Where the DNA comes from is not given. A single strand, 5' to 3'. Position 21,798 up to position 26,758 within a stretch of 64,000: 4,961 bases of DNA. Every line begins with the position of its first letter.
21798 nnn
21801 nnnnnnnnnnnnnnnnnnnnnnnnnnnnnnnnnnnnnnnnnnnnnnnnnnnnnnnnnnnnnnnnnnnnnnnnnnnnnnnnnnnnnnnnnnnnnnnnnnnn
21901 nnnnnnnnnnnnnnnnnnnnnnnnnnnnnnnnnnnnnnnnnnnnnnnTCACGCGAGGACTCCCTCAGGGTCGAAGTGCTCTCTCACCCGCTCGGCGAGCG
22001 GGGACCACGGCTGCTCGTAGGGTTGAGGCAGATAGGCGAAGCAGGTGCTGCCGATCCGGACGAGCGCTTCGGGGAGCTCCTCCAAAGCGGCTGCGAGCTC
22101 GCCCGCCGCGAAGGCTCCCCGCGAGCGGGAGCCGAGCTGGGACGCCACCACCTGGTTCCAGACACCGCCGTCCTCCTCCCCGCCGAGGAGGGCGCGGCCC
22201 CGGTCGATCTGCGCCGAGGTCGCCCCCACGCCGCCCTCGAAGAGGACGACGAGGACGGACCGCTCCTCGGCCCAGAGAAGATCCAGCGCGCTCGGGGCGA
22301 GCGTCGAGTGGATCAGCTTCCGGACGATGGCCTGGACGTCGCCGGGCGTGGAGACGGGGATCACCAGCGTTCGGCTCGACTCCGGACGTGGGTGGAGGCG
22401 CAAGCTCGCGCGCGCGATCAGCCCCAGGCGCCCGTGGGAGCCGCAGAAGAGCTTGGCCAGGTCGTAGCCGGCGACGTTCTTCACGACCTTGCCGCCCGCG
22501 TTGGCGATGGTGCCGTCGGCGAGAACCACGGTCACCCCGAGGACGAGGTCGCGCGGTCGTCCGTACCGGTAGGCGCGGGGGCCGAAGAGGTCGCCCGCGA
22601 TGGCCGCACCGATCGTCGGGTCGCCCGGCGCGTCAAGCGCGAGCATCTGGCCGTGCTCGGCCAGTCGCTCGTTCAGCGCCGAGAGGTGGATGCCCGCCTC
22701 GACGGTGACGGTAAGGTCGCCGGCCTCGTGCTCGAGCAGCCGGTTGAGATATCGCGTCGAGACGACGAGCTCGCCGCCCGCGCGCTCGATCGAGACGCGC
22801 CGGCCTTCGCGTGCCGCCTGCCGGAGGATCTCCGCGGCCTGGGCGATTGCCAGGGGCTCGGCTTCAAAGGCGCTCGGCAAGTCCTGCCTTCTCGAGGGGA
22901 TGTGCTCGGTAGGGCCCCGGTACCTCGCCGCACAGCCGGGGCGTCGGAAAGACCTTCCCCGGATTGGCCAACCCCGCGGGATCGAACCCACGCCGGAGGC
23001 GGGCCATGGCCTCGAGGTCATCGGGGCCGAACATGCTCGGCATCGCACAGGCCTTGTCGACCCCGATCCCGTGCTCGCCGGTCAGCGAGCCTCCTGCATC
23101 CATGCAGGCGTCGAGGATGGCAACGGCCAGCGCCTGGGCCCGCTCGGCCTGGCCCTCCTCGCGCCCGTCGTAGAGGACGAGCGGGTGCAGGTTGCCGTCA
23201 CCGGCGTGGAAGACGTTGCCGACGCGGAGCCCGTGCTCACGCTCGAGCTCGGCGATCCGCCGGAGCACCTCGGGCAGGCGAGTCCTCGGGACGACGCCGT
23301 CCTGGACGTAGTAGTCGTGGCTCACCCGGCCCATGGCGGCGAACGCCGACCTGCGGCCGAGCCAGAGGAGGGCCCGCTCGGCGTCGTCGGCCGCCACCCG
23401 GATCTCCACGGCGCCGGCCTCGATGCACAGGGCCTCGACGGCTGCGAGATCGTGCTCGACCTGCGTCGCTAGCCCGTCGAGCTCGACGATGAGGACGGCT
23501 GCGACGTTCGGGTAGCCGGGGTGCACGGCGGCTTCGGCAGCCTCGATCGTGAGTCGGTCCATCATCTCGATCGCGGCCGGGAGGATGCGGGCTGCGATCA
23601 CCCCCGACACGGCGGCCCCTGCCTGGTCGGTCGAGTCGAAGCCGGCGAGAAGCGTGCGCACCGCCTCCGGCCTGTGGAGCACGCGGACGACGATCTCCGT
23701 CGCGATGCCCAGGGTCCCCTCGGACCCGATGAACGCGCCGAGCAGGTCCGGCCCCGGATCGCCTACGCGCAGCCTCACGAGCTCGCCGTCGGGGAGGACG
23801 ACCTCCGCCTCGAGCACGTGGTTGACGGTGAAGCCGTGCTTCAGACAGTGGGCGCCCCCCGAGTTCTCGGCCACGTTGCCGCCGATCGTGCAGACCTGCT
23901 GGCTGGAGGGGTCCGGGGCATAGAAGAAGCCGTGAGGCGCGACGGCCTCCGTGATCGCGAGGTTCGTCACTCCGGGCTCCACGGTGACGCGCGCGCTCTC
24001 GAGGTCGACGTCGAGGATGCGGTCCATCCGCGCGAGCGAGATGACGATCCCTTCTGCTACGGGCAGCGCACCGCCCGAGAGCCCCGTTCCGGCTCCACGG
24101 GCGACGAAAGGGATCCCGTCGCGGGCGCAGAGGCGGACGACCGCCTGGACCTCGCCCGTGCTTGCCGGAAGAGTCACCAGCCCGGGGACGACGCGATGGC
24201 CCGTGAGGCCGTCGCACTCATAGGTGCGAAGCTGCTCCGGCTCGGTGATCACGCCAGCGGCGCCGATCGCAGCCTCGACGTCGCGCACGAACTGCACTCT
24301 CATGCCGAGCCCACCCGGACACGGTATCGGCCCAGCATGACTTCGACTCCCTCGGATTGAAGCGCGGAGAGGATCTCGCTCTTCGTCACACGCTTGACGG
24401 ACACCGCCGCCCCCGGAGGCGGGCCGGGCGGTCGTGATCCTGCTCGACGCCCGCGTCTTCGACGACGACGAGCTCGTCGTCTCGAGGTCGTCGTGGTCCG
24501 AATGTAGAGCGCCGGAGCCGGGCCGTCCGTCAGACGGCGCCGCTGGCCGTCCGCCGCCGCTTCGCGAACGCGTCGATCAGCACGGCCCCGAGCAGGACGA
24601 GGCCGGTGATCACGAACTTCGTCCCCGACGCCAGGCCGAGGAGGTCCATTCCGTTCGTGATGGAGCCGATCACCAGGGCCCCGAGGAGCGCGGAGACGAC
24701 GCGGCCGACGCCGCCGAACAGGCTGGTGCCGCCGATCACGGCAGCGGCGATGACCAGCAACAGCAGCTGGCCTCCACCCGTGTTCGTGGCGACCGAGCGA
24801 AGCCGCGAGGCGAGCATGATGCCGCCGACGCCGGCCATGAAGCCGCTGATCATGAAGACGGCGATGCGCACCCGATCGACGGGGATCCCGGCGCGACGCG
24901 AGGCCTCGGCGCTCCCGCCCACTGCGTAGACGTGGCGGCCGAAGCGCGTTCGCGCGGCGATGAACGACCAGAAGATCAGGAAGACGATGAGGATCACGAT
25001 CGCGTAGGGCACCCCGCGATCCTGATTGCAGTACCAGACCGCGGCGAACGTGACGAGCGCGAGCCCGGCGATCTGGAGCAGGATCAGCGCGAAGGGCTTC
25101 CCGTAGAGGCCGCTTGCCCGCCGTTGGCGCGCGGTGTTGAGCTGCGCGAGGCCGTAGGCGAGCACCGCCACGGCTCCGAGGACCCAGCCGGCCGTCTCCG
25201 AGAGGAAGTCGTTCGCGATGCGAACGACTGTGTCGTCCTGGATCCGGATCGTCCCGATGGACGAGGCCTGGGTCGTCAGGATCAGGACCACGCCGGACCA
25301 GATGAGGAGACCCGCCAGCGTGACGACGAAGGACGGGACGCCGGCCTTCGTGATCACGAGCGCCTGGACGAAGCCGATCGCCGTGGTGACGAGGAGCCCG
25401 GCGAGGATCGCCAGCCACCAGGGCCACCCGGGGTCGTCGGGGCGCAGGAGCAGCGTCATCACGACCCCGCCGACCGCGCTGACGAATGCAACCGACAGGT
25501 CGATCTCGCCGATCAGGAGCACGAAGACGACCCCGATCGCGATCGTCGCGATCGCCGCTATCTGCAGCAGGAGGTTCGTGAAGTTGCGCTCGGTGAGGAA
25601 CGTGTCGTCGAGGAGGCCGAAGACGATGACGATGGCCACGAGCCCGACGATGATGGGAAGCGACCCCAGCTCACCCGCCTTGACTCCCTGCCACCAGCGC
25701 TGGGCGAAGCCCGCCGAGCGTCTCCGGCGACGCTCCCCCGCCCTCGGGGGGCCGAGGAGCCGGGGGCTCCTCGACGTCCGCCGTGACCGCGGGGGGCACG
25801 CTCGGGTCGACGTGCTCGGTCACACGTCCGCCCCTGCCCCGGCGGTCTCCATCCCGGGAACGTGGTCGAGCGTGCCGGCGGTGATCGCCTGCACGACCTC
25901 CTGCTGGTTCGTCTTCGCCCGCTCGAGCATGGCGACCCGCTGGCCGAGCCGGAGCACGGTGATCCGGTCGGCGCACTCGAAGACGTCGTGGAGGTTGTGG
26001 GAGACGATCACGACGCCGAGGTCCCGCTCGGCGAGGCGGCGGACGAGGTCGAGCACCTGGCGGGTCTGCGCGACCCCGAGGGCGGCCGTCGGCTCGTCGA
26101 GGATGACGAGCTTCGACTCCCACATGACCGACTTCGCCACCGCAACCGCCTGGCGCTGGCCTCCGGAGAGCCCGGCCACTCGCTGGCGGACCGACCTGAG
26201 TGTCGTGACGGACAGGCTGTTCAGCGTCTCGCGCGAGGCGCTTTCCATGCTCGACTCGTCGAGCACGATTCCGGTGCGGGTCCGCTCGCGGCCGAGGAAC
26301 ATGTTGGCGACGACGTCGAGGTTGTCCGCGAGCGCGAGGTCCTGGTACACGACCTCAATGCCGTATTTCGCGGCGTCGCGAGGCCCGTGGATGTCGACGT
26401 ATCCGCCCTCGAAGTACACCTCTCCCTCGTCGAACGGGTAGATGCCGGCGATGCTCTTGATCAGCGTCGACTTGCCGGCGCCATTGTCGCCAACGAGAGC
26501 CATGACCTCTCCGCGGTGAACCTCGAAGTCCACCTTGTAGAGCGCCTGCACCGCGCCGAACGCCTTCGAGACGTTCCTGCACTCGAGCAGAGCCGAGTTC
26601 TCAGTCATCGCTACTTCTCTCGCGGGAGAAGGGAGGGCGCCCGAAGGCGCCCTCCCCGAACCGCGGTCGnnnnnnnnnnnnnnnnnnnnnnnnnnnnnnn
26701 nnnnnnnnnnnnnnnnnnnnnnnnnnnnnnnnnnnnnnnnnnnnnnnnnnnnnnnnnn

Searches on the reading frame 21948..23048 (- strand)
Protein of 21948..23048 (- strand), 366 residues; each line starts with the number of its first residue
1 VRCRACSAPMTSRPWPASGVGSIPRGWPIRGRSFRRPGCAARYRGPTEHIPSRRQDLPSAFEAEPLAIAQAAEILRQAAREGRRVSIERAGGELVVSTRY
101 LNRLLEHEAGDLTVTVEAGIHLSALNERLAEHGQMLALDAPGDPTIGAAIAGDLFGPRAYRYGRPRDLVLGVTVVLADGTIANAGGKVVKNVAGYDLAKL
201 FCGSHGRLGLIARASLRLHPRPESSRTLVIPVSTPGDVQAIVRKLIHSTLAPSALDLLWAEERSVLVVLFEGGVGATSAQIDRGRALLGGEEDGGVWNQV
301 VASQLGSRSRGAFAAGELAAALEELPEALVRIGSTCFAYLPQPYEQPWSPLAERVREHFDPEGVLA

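Call 27: search_protein_families(library=pfam, proteins=[window:21948-23048:-], max_evalue=0.001)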
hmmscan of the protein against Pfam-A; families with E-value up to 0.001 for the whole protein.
window:21948-23048:- (366 aa): 1 family
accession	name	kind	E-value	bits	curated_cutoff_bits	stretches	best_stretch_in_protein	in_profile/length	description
PF01565.28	FAD_binding_4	-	6.8e-22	78.1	26.4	1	84-183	35-137/139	FAD binding domain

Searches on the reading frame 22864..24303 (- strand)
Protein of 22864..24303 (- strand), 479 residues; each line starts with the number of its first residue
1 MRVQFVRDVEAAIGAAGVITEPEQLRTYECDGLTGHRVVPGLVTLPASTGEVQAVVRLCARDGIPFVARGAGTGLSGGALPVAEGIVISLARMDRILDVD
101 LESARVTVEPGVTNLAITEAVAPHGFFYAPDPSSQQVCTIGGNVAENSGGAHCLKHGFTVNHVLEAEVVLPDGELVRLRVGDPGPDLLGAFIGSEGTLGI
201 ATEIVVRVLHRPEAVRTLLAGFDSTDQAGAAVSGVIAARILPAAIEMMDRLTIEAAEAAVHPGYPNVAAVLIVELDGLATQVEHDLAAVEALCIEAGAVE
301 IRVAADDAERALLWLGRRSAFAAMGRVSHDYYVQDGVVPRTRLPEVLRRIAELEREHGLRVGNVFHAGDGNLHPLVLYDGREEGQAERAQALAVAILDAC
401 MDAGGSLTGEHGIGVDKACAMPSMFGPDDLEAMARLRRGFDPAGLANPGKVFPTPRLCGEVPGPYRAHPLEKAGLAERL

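Call 27: search_protein_families(library=pfam, proteins=[window:22864-24303:-], max_evalue=0.001)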
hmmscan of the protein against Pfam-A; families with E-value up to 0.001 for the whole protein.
window:22864-24303:- (479 aa): 2 families
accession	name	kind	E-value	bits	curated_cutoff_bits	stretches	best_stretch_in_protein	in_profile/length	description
PF02913.24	FAD-oxidase_C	-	3.4e-67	227.2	21.2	1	211-451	1-248/248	FAD linked oxidases, C-terminal domain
PF01565.28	FAD_binding_4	-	7.9e-42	142.7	26.4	1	41-178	2-138/139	FAD binding domain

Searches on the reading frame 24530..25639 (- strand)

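Call 38: search_protein_families(library=pfam, proteins=[window:24530-25639:-], max_evalue=0.00001)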
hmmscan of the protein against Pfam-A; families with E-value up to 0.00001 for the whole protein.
window:24530-25639:- (369 aa): 1 family
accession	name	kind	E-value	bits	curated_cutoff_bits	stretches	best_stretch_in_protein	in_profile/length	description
PF02653.21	BPD_transp_2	-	1.2e-33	116.8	26.8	1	20-352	2-268/269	Branched-chain amino acid transport system / permease component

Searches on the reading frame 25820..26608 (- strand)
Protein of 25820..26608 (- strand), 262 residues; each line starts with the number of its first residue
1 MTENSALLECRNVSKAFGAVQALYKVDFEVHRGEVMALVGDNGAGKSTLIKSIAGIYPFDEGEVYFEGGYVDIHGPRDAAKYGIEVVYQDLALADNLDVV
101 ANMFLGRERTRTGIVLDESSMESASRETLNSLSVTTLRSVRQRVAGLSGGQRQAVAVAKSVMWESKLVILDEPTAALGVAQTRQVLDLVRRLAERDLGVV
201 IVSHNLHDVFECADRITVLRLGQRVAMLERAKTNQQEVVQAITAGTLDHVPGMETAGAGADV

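Call 38: search_protein_families(library=pfam, proteins=[window:25820-26608:-], max_evalue=0.00001)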
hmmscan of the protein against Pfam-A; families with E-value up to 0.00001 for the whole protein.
window:25820-26608:- (262 aa): 4 families
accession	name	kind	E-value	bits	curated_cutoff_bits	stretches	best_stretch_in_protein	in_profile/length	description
PF00005.33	ABC_tran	-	1.1e-28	101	25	1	25-175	3-137/137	ABC transporter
PF13304.12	AAA_21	-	1.2e-09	39.1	27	0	35-75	1-44/304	AAA domain, putative AbiEii toxin, Type IV TA system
PF02463.25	SMC_N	-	1.2e-06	28.5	40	0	34-53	25-44/220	RecF/RecN/SMC N terminal domain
PF09818.15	ABC_ATPase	-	7.5e-06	25.6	23.2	0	148-237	159-264/283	P-loop domain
